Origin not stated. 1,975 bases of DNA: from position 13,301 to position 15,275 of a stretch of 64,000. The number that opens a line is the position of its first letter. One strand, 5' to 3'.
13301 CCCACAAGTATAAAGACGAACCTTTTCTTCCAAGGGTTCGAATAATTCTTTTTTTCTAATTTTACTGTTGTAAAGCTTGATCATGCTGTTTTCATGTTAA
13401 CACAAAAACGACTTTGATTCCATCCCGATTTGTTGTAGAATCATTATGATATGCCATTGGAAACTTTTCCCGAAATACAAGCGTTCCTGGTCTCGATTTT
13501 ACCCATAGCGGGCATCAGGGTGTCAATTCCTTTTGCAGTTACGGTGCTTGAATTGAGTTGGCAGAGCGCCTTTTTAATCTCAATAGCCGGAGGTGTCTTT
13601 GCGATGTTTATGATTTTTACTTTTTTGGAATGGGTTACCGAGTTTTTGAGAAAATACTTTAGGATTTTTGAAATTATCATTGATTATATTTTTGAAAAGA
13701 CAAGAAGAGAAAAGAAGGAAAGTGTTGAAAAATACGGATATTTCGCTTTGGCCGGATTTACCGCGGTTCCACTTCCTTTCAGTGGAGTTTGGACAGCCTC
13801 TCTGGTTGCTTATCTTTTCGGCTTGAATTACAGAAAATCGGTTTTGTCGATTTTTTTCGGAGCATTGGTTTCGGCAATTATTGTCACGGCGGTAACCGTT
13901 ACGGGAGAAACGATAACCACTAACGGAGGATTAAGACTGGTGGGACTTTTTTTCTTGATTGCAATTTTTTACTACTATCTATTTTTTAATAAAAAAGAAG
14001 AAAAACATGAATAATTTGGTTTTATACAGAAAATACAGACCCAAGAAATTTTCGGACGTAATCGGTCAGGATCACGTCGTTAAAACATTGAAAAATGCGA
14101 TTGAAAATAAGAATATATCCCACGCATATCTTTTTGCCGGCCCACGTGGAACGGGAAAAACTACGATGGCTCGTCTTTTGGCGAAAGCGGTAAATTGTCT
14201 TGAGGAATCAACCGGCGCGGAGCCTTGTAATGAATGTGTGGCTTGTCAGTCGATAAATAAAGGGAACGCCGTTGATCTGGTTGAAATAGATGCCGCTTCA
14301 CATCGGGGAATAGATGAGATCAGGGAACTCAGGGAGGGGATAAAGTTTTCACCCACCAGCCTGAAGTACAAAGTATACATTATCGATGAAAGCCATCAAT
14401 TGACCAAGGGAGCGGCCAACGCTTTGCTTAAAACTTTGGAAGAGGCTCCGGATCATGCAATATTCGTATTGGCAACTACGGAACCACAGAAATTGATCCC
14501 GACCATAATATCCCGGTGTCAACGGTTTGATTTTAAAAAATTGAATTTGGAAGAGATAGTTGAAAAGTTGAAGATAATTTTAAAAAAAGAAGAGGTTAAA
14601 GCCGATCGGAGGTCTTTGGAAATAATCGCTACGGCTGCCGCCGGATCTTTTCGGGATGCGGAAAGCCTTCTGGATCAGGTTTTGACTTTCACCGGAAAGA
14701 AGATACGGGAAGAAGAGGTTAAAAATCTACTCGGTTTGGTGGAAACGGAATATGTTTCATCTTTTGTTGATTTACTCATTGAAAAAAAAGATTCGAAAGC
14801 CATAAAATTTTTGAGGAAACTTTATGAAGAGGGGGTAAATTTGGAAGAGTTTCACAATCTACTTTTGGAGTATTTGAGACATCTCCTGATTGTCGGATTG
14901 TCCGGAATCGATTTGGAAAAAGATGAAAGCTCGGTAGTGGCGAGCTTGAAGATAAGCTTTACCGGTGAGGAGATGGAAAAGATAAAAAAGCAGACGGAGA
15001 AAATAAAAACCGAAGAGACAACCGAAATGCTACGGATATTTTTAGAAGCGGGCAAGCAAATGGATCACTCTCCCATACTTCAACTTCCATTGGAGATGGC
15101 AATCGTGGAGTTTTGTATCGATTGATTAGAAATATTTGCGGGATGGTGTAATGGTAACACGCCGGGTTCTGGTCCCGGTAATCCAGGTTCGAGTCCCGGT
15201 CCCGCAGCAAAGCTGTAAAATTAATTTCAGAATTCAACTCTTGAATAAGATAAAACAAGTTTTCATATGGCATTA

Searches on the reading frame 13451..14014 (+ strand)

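Call 5: search_protein_families(library=pfam, proteins=[window:13451-14014:+], max_evalue=0.01)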
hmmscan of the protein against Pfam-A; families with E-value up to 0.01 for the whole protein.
window:13451-14014:+ (187 aa): 1 family
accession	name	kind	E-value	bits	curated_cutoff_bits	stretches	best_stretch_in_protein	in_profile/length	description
PF06695.16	Sm_multidrug_ex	-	2e-27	96.6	30.7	1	22-144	2-121/121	Putative small multi-drug export protein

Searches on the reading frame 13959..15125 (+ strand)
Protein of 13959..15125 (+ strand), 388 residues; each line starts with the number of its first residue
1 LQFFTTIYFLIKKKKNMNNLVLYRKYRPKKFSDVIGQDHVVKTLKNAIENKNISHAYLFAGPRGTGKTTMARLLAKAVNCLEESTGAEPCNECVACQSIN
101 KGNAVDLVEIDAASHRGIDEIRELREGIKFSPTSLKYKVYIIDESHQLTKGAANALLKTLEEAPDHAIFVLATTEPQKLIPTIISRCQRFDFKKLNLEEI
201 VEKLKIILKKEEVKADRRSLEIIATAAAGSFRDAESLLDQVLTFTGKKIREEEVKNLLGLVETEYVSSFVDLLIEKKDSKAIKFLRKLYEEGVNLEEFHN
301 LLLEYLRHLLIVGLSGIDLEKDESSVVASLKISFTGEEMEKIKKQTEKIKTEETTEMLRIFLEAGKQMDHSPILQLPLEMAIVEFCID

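Call 5: search_protein_families(library=pfam, proteins=[window:13959-15125:+], max_evalue=0.01)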
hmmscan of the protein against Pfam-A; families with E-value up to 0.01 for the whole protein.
window:13959-15125:+ (388 aa): 18 families
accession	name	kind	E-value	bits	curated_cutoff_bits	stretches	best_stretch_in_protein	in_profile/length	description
PF13177.12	DNA_pol3_delta2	-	1.5e-48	165.3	27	1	36-195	1-160/161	DNA polymerase III, delta subunit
PF22608.2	DNAX_ATPase_lid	-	4.7e-14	52.3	27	1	199-245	1-47/49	DNA polymerase III clamp loader subunit, ATPase lid domain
PF00004.35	AAA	-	2.8e-13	50.9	21.2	1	58-190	2-126/131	ATPase family associated with various cellular activities (AAA)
PF12169.13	DNA_pol3_gamma3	-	1.5e-10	41.4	24.4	1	250-386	2-128/143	DNA polymerase III subunits gamma and tau domain III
PF05496.18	RuvB_N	-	5.7e-08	33.1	27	1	27-86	2-65/159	Holliday junction DNA helicase RuvB P-loop domain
PF13401.12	AAA_22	-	1.2e-05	26.1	27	1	58-169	9-118/130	AAA domain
PF13604.12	AAA_30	-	9.1e-05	22.7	27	1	57-170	21-122/191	AAA domain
PF04851.21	ResIII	-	0.00012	22.5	22.5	0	37-78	8-47/164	Type III restriction enzyme, res subunit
PF01078.27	Mg_chelatase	-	0.00025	20.9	20.3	1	31-100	2-64/207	Magnesium chelatase, subunit ChlI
PF13173.12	AAA_14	-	0.00041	20.8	27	1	56-171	4-96/129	AAA domain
PF13191.12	AAA_16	-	0.00043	21.3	32.6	1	34-79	2-49/167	AAA ATPase domain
PF13238.12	AAA_18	-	0.00046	21.1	29.4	1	59-105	3-25/128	AAA domain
PF13245.12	AAA_19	-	0.00067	20.3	25.1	1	47-169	4-122/134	AAA domain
PF07728.20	AAA_5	-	0.00074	20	22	1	58-162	3-92/139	AAA domain (dynein-related subfamily)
PF03215.21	Rad17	-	0.0011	19.4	23.8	1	21-78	8-69/186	Rad17 P-loop domain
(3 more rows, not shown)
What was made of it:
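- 14007..15125 (+): dnaX (clamp-loader gamma/tau), the conserved left anchor of the variable interval. Its stop codon TGA lies inside a TTGATT hexamer at 15122-15127. Pfam DNA_pol3_delta2 1.5e-48 (call 5).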

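Call 28: find_encoding_contigs(protein=window:14007-15125:+, flank=6000, max_places=10)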
Protein window:14007-15125:+ (372 aa): 2 contigs read that carry it; 2 places shown.
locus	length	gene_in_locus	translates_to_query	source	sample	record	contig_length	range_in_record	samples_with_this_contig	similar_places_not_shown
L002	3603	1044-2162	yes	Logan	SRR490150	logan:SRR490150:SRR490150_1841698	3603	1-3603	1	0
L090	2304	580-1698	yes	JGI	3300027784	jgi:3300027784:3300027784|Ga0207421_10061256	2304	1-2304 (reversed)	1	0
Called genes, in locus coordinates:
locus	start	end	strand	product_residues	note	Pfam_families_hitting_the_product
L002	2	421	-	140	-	?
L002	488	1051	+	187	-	PF06695:Sm_multidrug_ex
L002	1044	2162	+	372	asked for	PF05496:RuvB_N (weak), PF13177:DNA_pol3_delta2, PF00004:AAA, PF13401:AAA_22 (faint), PF22608:DNAX_ATPase_lid, PF12169:DNA_pol3_gamma3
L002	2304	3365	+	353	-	PF13353:Fer4_12 (weak), PF04055:Radical_SAM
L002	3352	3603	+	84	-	?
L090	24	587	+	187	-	PF06695:Sm_multidrug_ex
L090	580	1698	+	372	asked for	PF05496:RuvB_N (weak), PF13177:DNA_pol3_delta2, PF00004:AAA, PF13401:AAA_22 (faint), PF22608:DNAX_ATPase_lid, PF12169:DNA_pol3_gamma3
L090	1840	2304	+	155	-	?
